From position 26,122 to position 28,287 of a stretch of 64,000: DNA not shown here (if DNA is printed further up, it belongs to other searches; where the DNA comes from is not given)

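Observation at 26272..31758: Tight four-gene operon (Fe-S/FAD oxidoreductase, thioester reductase, B12-radical SAM, UbiG-like methyltransferase) with no pathway I can name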

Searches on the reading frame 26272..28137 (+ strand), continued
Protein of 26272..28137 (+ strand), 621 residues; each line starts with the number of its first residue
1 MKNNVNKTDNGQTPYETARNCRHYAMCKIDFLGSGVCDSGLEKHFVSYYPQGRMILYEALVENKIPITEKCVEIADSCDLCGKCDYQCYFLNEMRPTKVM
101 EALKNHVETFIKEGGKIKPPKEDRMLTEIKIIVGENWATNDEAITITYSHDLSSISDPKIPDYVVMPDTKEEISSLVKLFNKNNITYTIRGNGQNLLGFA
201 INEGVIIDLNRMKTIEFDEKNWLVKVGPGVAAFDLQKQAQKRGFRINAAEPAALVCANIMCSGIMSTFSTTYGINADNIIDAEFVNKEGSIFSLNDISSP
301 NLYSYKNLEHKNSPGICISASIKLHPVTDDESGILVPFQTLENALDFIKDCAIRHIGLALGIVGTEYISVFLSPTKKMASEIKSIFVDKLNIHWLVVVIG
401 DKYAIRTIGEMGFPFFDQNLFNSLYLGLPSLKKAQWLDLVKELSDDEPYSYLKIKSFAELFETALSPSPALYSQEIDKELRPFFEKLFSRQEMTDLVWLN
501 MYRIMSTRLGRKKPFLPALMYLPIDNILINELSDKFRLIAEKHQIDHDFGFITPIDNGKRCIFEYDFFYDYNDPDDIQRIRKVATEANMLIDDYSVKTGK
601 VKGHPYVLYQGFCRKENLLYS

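Call 44: search_protein_families(library=ncbifam, proteins=[L033:5696-7123:+, L040:10418-11845:+, L033:7035-7946:+, L033:9811-10992:+, L044:10110-11291:+], max_evalue=1e-10)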
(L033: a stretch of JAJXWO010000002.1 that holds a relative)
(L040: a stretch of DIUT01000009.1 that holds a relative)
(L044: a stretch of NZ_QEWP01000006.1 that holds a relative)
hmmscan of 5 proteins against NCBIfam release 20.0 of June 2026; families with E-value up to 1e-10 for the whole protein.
L033:5696-7123:+ (475 aa): 14 families
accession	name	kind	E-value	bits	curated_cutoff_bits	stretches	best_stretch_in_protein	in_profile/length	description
TIGR04072.2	rSAM_ladder_B12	equivalog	2.2e-95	319.9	360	1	2-431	1-415/443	lipid biosynthesis B12-binding/radical SAM protein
TIGR04385.1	B12_rSAM_cofa1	equivalog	9.9e-48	163.4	450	1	17-406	18-412/438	B12 lower ligand biosynthesis radical SAM protein BzaD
TIGR04428.1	B12_rSAM_trp_MT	equivalog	2.7e-32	111.9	500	2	195-384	218-418/558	tryptophan 2-C-methyltransferase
TIGR04014.1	B12_SAM_MJ_0865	equivalog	1.3e-24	86.8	360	1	84-387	56-358/434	methyl-coenzyme M reductase glutamine C-methyltransferase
TIGR04479.1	bcpD_PhpK_rSAM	subfamily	8.1e-24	83.8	600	1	137-359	189-406/504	PhpK family radical SAM P-methyltransferase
TIGR04013.1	B12_SAM_MJ_1487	hypoth_equivalog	6.3e-22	77.9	251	1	84-246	58-204/382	TIGR04013 family B12-binding domain/radical SAM domain-containing protein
TIGR03471.1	HpnJ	equivalog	1.7e-21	76.7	577.6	1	100-394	100-394/472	hopanoid biosynthesis associated radical SAM protein HpnJ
NF033070.1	rSAM_AprD4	equivalog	2.1e-21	76.4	500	1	195-393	198-396/456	AprD4 family radical SAM diol-dehydratase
NF045585.1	rSAM_slr0320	equivalog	6.3e-19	67.8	775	1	87-395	128-445/511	photosystem II high light acclimation radical SAM protein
TIGR03975.1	rSAM_ocin_1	subfamily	2.3e-17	62.7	281.85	1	50-356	119-424/606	RiPP maturation radical SAM C-methyltransferase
TIGR04367.1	HpnR_B12_rSAM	equivalog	1.7e-16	59.8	650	1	15-267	18-257/490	hopanoid C-3 methylase HpnR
NF050148.1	rSAM_ApyD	equivalog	1.8e-15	56.4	750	1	50-370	65-375/645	RiPP biosynthesis radical SAM protein ApyD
TIGR02026.1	BchE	equivalog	7.8e-12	44.8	481.35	1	19-362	22-365/497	magnesium-protoporphyrin IX monomethyl ester anaerobic oxidative cyclase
TIGR00089.1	TIGR00089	subfamily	4.7e-11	42.1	251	1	192-361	139-317/429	MiaB/RimO family radical SAM methylthiotransferase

L040:10418-11845:+ (475 aa): 13 families
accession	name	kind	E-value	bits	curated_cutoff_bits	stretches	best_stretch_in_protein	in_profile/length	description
TIGR04072.2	rSAM_ladder_B12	equivalog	2.2e-99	333.1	360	1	2-447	1-431/443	lipid biosynthesis B12-binding/radical SAM protein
TIGR04385.1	B12_rSAM_cofa1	equivalog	1.6e-50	172.6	450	1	17-408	18-414/438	B12 lower ligand biosynthesis radical SAM protein BzaD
TIGR04428.1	B12_rSAM_trp_MT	equivalog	6.8e-37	127.1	500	2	195-384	218-418/558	tryptophan 2-C-methyltransferase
TIGR04479.1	bcpD_PhpK_rSAM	subfamily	1.3e-24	86.4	600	1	84-361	126-408/504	PhpK family radical SAM P-methyltransferase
TIGR04013.1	B12_SAM_MJ_1487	hypoth_equivalog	2e-23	82.9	251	1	81-246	55-204/382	TIGR04013 family B12-binding domain/radical SAM domain-containing protein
TIGR04014.1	B12_SAM_MJ_0865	equivalog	1.4e-22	80.2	360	1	76-386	47-357/434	methyl-coenzyme M reductase glutamine C-methyltransferase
TIGR03471.1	HpnJ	equivalog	1.6e-22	80.1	577.6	1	100-398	100-398/472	hopanoid biosynthesis associated radical SAM protein HpnJ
NF033070.1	rSAM_AprD4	equivalog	9.6e-19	67.6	500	1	188-392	191-395/456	AprD4 family radical SAM diol-dehydratase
NF045585.1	rSAM_slr0320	equivalog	1.8e-18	66.4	775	1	91-400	132-450/511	photosystem II high light acclimation radical SAM protein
TIGR04367.1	HpnR_B12_rSAM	equivalog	4.9e-15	55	650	1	15-337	18-328/490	hopanoid C-3 methylase HpnR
TIGR03975.1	rSAM_ocin_1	subfamily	5.6e-13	48.3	281.85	1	98-357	158-425/606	RiPP maturation radical SAM C-methyltransferase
TIGR02026.1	BchE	equivalog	6.4e-11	41.8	481.35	1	17-359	20-362/497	magnesium-protoporphyrin IX monomethyl ester anaerobic oxidative cyclase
NF050148.1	rSAM_ApyD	equivalog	8.8e-11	40.9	750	0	96-375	102-380/645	RiPP biosynthesis radical SAM protein ApyD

L033:7035-7946:+ (303 aa): 10 families
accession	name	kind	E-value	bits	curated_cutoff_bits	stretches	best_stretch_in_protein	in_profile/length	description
TIGR01983.1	UbiG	equivalog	1.3e-42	145.7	102.95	1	53-256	6-211/228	bifunctional 2-polyprenyl-6-hydroxyphenol methylase/3-demethylubiquinol 3-O-methyltransferase UbiG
NF045667.1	MTase_DVU1556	equivalog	8.9e-16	58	155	1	93-193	21-118/213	DVU_1556 family methyltransferase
TIGR02072.1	BioC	equivalog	9.9e-16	58.3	184.95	1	85-199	23-137/244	malonyl-ACP O-methyltransferase BioC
TIGR01934.1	MenG_MenH_UbiE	subfamily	6.9e-14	51.7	158.35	1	81-200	27-148/223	ubiquinone/menaquinone biosynthesis methyltransferase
NF041537.1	ArsM_AhpD_UU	exception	7.8e-13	47.9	510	1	94-193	76-179/345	arsenite methyltransferase/AhpD domain selenoprotein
NF045823.1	PthPhpthDimycoMt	equivalog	9.2e-13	47.9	300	1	91-197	63-169/256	phthiotriol/phenolphthiotriol dimycocerosates methyltransferase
NF001244.0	PRK00216.1-5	equivalog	1.4e-12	47.5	216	1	94-192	48-151/236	bifunctional demethylmenaquinone methyltransferase/2-methoxy-6-polyprenyl-1,4-benzoquinol methylase UbiE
NF045825.1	FAmtase_mtf2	equivalog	2.5e-12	46.6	400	1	91-197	55-161/248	fatty-acid O-methyltransferase Mtf2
NF047649.1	MTase_UXPK_star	exception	1.7e-11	43.7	460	1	95-192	78-179/283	methyltransferase/UXPK-star double selenoprotein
NF008823.0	PRK11873.1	subfamily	1.9e-11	43.9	263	1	94-193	77-180/272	arsenite methyltransferase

L033:9811-10992:+ (393 aa): 4 families
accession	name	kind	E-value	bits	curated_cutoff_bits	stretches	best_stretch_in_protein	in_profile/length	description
NF005539.0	PRK07201.1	equivalog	2.2e-31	109.3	549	1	15-224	2-200/657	SDR family oxidoreductase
TIGR01746.1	Thioester-redct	subfamily_domain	8.9e-31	107.4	213.35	1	17-223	3-217/371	thioester reductase domain-containing protein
NF038078.1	NRPS_MxcG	equivalog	2.6e-19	68.1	2300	1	9-207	1078-1280/1442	myxochelin non-ribosomal peptide synthetase MxcG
TIGR03466.1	HpnA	hypoth_equivalog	3.2e-15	55.9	367.65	0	100-204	67-173/327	hopanoid-associated sugar epimerase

L044:10110-11291:+ (393 aa): 7 families
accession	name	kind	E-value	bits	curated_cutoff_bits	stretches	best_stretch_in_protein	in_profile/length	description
TIGR01746.1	Thioester-redct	subfamily_domain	5.2e-33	114.8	213.35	1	9-308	2-281/371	thioester reductase domain-containing protein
NF005539.0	PRK07201.1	equivalog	2.9e-29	102.3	549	1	11-219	5-202/657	SDR family oxidoreductase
NF038078.1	NRPS_MxcG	equivalog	1.1e-19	69.3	2300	1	7-201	1083-1281/1442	myxochelin non-ribosomal peptide synthetase MxcG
TIGR03466.1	HpnA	hypoth_equivalog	3.8e-17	62.2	367.65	1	11-197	5-173/327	hopanoid-associated sugar epimerase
NF042423.1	oxyalk_red_Shew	equivalog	2.3e-15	56.5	580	0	70-197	51-177/331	2-alkyl-3-oxoalkanoate reductase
TIGR03443.1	alpha_am_amid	equivalog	1.3e-12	46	1030.1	1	5-203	971-1189/1390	L-aminoadipate-semialdehyde dehydrogenase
NF041592.1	carboxyl_red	equivalog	8.5e-11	40.2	1300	0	5-140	763-908/1160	carboxylic acid reductase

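Call 51: search_protein_families(library=pfam, alignment_id=A3, max_evalue=0.00001)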
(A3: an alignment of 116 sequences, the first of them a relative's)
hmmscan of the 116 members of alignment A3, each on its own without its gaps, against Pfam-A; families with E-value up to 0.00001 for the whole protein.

A. member 1, L029:67-495:+ (142 aa): 2 families
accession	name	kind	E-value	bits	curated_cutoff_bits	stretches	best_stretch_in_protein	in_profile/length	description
PF00175.26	NAD_binding_1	-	9.5e-19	68.5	22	1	26-124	1-108/109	Oxidoreductase NAD-binding domain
PF08030.17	NAD_binding_6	-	1.3e-06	29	22.2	0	25-70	5-59/156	Ferric reductase NAD binding domain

B. families by the number of members that match (of 116 scanned): 113 families (the first 25 are shown)
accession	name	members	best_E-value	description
PF00144.29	Beta-lactamase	3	3.4e-72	Beta-lactamase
PF00005.33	ABC_tran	3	1.5e-31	ABC transporter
PF02463.25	SMC_N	3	7e-11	RecF/RecN/SMC N terminal domain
PF06439.18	3keto-disac_hyd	2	2e-46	3-keto-disaccharide hydrolase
PF14200.12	RicinB_lectin_2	2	3.4e-26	Ricin-type beta-trefoil lectin domain-like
PF04055.27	Radical_SAM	2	3.7e-24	Radical SAM superfamily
PF00753.33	Lactamase_B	2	1.5e-22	Metallo-beta-lactamase superfamily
PF13304.12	AAA_21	2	6.3e-15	AAA domain, putative AbiEii toxin, Type IV TA system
PF00221.24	Lyase_aromatic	1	7.9e-155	Aromatic amino acid lyase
PF10017.15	Methyltransf_33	1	4.9e-105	Histidine-specific methyltransferase, SAM-dependent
PF01795.25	Methyltransf_5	1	1.8e-98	MraW methylase family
PF01078.27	Mg_chelatase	1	2.6e-96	Magnesium chelatase, subunit ChlI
PF02253.21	PLA1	1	3.1e-96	Phospholipase A1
PF00006.31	ATP-synt_ab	1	3.7e-81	ATP synthase alpha/beta family, nucleotide-binding domain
PF06167.18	Peptidase_M90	1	2.4e-80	Glucose-regulated metallo-peptidase M90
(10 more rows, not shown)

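Call 54: find_homologous_proteins(query=A4, max_evalue=1e-20)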
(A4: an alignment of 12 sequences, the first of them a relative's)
Query A4 (12 sequences) (633 aa, profile of the alignment): 88 proteins with E <= 1e-20 among 8000 candidates.
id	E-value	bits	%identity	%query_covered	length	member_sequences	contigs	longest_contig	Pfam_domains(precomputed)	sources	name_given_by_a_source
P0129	1.0e-231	789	100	100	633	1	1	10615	PF01565.29,PF13183.12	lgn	-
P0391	3.5e-222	757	90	100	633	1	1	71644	PF01565.29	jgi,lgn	jgi:hypothetical protein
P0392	1.2e-218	745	37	98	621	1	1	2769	PF01565.29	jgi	jgi:hypothetical protein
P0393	1.3e-218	745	54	98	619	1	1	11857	PF01565.29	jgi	jgi:hypothetical protein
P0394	2.1e-218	745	37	97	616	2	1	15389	PF01565.29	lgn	-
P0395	3.6e-217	741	40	96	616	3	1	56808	PF01565.29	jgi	jgi:hypothetical protein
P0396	2.5e-215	735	53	97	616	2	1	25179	PF01565.29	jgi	-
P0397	2.7e-215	734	40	97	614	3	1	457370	PF01565.29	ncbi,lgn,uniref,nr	ncbi:FAD-binding oxidoreductase [Desulfonatronum thioautotrophicum]|uniref:FAD-binding oxidoreductas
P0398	3.3e-215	734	53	98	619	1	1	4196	PF01565.29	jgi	jgi:hypothetical protein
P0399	1.2e-214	732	41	97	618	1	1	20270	PF01565.29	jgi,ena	-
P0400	2.7e-214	731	58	97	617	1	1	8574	PF01565.29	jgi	jgi:hypothetical protein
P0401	6.9e-214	730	40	96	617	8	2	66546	PF01565.29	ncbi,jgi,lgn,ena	-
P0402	2.4e-213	728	38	97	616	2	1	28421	PF01565.29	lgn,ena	-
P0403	6.5e-213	727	38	97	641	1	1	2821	PF01565.29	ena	-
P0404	7.3e-213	726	39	96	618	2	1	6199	PF01565.29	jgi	-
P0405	8.6e-213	726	41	97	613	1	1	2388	PF01565.29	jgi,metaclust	metaclust:\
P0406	2.3e-212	725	38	97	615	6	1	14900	PF01565.29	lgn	-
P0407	3.0e-212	724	54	99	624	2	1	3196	PF01565.29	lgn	-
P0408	8.0e-212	723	35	97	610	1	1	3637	PF01565.29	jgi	jgi:hypothetical protein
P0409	1.3e-211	722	42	97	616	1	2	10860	PF01565.29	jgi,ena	-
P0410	1.4e-211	722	42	97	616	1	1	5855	PF01565.29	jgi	-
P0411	1.6e-211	722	38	97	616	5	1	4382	PF01565.29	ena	-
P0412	2.8e-211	721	42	97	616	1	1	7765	PF01565.29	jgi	jgi:hypothetical protein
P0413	4.5e-211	721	41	96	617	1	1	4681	PF01565.29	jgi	jgi:hypothetical protein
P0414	1.1e-210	719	44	97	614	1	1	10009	PF01565.29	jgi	jgi:hypothetical protein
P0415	1.2e-210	719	40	97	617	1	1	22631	PF01565.29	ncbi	-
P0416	4.2e-210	717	41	97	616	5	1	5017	PF01565.29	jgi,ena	-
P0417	5.7e-210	717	39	97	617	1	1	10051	PF01565.29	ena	-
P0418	6.1e-210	717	38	96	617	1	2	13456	PF01565.29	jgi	jgi:hypothetical protein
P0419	8.2e-210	716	39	97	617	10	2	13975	PF01565.29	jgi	-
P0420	8.4e-210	716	52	98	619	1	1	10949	PF01565.29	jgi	jgi:hypothetical protein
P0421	8.6e-210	716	42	97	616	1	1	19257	PF01565.29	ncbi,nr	ncbi:MAG: hypothetical protein A2Y69_08890 [Candidatus Aminicenantes bacterium RBG_13_59_9]|nr:MAG: 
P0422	1.7e-209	715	40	97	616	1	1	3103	PF01565.29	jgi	-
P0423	1.7e-209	715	41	97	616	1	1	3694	PF01565.29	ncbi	-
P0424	1.8e-209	715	36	97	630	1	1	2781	PF01565.29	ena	-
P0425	1.9e-209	715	38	97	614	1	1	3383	PF01565.29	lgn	-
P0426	5.9e-209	714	38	96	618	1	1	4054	PF01565.29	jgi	jgi:hypothetical protein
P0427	7.9e-209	713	37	97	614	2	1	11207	PF01565.29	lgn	-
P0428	9.4e-209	713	40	96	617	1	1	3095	PF01565.29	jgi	jgi:hypothetical protein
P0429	9.6e-209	713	40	96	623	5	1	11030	PF01565.29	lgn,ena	-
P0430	1.6e-208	712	40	96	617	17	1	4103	PF01565.29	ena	-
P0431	3.5e-208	711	40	96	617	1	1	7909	PF01565.29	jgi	jgi:hypothetical protein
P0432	4.3e-208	711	65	94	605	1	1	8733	PF01565.29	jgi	jgi:FAD/FMN-containing dehydrogenase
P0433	2.3e-207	708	40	96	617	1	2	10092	PF01565.29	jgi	jgi:hypothetical protein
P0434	3.1e-206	705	41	97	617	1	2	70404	PF01565.29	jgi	-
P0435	4.7e-206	704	35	97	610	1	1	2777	PF01565.29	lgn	-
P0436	5.3e-206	704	38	94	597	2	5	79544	PF01565.29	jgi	jgi:hypothetical protein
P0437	1.0e-205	703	40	96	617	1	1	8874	PF01565.29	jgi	jgi:hypothetical protein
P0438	3.6e-205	701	35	97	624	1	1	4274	PF01565.29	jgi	jgi:hypothetical protein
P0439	4.3e-205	701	43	99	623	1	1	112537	PF01565.29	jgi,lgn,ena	-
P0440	4.5e-205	701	36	98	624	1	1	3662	PF01565.29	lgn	-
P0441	5.0e-205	701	34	97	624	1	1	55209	PF01565.29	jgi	-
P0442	5.7e-205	700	35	97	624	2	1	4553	PF01565.29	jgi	jgi:hypothetical protein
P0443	7.2e-205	700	41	98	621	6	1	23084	PF01565.29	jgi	jgi:hypothetical protein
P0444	7.5e-205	700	34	97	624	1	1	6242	PF01565.29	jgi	-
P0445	8.3e-205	700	40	96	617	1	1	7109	PF01565.29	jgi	jgi:hypothetical protein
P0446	1.2e-204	699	33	94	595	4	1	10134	PF01565.29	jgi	-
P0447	1.7e-204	699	40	97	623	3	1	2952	PF01565.29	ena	-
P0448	2.0e-204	699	35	97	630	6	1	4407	PF01565.29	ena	-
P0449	5.7e-204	697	36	98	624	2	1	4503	PF01565.29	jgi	jgi:hypothetical protein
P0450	3.9e-203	694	36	98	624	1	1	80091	PF01565.29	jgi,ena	-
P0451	4.2e-203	694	56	98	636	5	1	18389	PF01565.29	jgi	-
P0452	4.8e-203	694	35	97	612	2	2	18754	PF01565.29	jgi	jgi:hypothetical protein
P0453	1.2e-202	693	36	97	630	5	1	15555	PF01565.29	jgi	jgi:hypothetical protein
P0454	2.1e-202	692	35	97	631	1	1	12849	PF01565.29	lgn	-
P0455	5.5e-201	687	36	97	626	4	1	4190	PF01565.29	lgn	-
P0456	6.5e-201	687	41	97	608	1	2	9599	PF01565.29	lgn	-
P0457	5.2e-199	681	34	97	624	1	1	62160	PF01565.29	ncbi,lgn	-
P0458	1.0e-198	680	37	96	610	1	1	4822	PF01565.29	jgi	jgi:hypothetical protein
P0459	2.5e-198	678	38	97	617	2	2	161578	PF01565.29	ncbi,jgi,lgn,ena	jgi:hypothetical protein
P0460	5.2e-198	677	34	96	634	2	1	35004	PF01565.29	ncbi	ncbi:MAG: FAD-binding oxidoreductase [Acetivibrionales bacterium]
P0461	6.1e-197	674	37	97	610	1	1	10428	PF01565.29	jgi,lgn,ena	-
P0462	1.4e-194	666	56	94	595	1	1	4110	PF01565.29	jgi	jgi:FAD binding domain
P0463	4.6e-194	664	38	96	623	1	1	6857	PF01565.29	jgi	-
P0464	1.1e-193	663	39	97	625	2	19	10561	PF01565.29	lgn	-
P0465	1.4e-193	663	41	97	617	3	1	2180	PF01565.29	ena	-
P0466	2.5e-193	662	40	97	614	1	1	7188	PF01565.29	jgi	jgi:hypothetical protein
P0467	2.7e-193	662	40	94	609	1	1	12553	PF01565.29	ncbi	-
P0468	5.1e-189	648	39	96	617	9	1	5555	PF01565.29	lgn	-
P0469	1.4e-187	643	42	96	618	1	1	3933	PF01565.29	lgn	-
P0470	3.0e-180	619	41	97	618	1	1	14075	PF01565.29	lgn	-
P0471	8.8e-166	571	38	73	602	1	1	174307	PF01565.29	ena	-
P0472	4.1e-165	569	37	77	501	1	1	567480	PF01565.29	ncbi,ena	-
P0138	3.8e-146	506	40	79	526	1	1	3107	PF01565.29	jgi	jgi:hypothetical protein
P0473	1.2e-138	481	38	58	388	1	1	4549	PF01565.29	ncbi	ncbi:MAG TPA: FAD-dependent oxidoreductase, partial [Acidobacteriota bacterium]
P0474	1.1e-132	462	56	70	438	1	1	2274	PF01565.29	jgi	jgi:hypothetical protein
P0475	2.2e-110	388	41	46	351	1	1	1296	PF01565.29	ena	-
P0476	1.3e-21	95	33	25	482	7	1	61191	PF01565.29,PF02913.25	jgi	jgi:glycolate oxidase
